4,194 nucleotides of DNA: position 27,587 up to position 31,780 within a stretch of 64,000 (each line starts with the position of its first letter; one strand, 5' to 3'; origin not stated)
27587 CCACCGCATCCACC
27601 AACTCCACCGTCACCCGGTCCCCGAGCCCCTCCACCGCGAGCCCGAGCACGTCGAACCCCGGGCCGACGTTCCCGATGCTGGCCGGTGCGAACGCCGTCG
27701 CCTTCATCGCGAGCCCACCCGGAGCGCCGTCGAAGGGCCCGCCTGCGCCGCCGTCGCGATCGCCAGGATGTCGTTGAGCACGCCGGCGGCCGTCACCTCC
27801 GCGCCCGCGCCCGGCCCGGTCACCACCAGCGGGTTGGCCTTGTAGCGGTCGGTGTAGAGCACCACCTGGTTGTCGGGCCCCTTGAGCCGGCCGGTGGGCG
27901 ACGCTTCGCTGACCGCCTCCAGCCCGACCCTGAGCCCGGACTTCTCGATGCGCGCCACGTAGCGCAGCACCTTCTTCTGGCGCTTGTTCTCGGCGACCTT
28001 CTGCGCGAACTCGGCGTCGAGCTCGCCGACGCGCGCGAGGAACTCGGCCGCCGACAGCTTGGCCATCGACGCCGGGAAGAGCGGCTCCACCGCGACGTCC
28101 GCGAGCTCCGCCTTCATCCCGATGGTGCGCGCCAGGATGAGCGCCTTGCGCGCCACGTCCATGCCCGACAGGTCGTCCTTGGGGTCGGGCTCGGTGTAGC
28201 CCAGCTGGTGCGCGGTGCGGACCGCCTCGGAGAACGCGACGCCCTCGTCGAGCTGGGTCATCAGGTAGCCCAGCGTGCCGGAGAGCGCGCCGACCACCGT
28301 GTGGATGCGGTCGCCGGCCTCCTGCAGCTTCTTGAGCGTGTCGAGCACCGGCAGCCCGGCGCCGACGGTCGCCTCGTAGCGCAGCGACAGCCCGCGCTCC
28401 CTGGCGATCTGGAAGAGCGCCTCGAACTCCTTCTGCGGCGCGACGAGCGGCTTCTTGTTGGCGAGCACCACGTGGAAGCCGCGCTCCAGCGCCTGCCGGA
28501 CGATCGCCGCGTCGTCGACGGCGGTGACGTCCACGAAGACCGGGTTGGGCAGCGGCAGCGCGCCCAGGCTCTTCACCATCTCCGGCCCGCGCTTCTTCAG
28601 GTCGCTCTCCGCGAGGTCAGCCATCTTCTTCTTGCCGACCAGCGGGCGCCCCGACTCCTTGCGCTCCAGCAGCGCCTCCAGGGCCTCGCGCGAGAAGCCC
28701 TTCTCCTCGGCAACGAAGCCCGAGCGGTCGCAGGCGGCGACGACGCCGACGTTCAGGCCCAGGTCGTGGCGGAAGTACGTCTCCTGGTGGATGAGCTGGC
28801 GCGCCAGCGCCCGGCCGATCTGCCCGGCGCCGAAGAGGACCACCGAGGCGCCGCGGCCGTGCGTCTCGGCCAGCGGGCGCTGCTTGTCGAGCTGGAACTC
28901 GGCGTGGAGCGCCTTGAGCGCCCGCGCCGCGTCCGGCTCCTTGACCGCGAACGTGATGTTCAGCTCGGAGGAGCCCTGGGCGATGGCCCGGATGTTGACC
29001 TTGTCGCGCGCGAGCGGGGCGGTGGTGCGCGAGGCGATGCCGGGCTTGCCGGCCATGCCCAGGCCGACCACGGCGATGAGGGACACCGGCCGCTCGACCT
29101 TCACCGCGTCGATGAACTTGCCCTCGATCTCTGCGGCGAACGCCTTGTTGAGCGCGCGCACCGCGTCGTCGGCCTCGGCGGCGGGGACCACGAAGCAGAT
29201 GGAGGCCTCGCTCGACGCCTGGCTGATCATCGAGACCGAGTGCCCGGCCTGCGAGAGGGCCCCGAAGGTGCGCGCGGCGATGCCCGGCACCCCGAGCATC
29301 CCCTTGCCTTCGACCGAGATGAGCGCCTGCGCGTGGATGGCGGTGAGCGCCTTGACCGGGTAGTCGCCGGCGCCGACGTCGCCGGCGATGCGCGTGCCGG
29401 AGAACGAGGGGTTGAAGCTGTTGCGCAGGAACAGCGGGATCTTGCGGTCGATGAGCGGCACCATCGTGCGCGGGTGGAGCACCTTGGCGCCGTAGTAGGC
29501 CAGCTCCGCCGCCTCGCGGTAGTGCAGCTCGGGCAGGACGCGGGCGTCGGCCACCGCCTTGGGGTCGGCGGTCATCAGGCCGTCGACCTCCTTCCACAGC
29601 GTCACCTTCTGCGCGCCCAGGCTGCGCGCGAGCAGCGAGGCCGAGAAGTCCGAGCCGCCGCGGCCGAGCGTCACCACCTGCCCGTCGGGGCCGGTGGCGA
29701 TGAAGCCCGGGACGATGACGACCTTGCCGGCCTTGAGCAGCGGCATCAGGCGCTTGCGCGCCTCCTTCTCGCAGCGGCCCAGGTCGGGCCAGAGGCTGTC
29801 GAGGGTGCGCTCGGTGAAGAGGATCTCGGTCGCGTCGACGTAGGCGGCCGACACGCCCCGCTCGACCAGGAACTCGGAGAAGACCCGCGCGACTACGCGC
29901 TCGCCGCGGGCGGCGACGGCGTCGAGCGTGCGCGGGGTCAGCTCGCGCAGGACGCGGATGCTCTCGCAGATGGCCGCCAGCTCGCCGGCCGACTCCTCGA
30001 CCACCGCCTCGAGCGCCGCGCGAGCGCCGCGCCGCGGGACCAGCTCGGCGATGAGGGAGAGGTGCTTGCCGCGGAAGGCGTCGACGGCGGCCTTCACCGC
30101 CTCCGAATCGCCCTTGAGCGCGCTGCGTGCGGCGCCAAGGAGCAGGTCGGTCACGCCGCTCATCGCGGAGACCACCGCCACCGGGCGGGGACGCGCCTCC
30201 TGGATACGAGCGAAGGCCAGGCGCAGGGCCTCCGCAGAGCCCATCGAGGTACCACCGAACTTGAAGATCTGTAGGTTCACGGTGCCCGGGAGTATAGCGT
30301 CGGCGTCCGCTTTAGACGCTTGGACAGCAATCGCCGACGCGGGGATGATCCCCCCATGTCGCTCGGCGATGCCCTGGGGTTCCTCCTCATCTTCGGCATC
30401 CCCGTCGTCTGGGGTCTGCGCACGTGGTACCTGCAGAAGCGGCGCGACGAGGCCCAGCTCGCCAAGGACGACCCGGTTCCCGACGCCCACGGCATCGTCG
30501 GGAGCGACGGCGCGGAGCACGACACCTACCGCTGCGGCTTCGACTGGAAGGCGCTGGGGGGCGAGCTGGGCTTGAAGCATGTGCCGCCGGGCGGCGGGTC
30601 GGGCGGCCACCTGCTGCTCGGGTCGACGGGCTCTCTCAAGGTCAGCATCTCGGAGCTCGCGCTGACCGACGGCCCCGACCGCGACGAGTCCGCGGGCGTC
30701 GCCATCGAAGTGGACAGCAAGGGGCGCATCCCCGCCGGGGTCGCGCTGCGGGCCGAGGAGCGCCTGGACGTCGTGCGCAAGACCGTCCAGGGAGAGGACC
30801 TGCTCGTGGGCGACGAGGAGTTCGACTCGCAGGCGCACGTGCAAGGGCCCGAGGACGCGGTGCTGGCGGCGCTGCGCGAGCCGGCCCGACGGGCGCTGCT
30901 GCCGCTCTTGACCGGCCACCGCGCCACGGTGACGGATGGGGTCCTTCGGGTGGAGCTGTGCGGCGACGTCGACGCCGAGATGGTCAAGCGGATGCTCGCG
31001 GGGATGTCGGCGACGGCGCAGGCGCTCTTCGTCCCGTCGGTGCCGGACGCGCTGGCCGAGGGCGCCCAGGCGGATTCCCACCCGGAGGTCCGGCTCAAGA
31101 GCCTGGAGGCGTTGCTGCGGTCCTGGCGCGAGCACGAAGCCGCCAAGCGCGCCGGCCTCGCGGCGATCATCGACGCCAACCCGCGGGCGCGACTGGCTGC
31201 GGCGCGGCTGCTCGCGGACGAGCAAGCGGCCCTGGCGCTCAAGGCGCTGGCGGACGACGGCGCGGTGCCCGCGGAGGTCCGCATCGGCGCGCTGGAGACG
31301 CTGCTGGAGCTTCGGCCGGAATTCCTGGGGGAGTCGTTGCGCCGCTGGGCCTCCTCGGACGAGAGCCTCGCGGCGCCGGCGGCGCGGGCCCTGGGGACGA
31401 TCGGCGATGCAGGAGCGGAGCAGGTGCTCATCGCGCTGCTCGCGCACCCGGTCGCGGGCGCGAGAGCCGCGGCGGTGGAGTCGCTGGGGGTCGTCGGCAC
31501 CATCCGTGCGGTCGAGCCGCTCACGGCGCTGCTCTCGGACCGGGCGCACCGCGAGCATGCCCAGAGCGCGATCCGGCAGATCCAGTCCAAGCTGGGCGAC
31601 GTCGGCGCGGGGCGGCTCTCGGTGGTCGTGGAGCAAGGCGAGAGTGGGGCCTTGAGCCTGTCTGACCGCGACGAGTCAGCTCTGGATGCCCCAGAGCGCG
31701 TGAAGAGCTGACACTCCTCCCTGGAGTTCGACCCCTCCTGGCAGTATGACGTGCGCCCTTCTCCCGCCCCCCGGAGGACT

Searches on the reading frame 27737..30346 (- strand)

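Call 58: search_protein_families(library=pfam, proteins=[window:27737-30346:-], max_evalue=0.0001)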
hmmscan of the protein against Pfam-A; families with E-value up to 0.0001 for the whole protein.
window:27737-30346:- (870 aa): 6 families
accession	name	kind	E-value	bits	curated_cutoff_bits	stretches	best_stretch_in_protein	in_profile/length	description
PF00742.24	Homoserine_dh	-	1.4e-47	162.2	22.9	1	666-861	1-173/173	Homoserine dehydrogenase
PF22468.2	ACT_9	-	3.5e-47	158.5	27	2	343-403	1-61/61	ACT domain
PF00696.33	AA_kinase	-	1.8e-46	159.2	24.9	1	25-309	2-234/234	Amino acid kinase family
PF13840.12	ACT_7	-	2.7e-20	72.4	27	2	340-400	6-64/65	ACT domain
PF01842.31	ACT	-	9.2e-16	57.7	27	2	426-483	2-64/66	ACT domain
PF03447.22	NAD_binding_3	-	1.2e-11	45.7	24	1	506-658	1-116/116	Homoserine dehydrogenase, NAD binding domain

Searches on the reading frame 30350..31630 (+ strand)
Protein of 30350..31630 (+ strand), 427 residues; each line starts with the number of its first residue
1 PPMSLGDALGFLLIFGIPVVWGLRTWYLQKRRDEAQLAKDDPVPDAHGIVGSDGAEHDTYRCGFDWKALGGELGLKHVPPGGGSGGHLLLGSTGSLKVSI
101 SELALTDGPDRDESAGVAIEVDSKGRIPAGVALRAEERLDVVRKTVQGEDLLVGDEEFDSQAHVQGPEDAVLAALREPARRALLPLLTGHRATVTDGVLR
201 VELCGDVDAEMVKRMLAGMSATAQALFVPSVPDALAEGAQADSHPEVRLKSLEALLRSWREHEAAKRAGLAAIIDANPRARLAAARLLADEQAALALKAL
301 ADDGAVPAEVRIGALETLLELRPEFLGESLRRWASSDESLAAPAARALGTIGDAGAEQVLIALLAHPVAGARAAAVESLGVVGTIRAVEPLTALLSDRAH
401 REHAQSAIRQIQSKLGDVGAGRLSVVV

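Call 58: search_protein_families(library=pfam, proteins=[window:30350-31630:+], max_evalue=0.0001)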
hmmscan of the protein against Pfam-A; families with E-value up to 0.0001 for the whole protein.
window:30350-31630:+ (427 aa): 1 family
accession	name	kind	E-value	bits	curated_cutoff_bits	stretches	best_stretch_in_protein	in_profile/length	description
PF13646.12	HEAT_2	-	6.7e-12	46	27.7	1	329-409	7-85/88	HEAT repeats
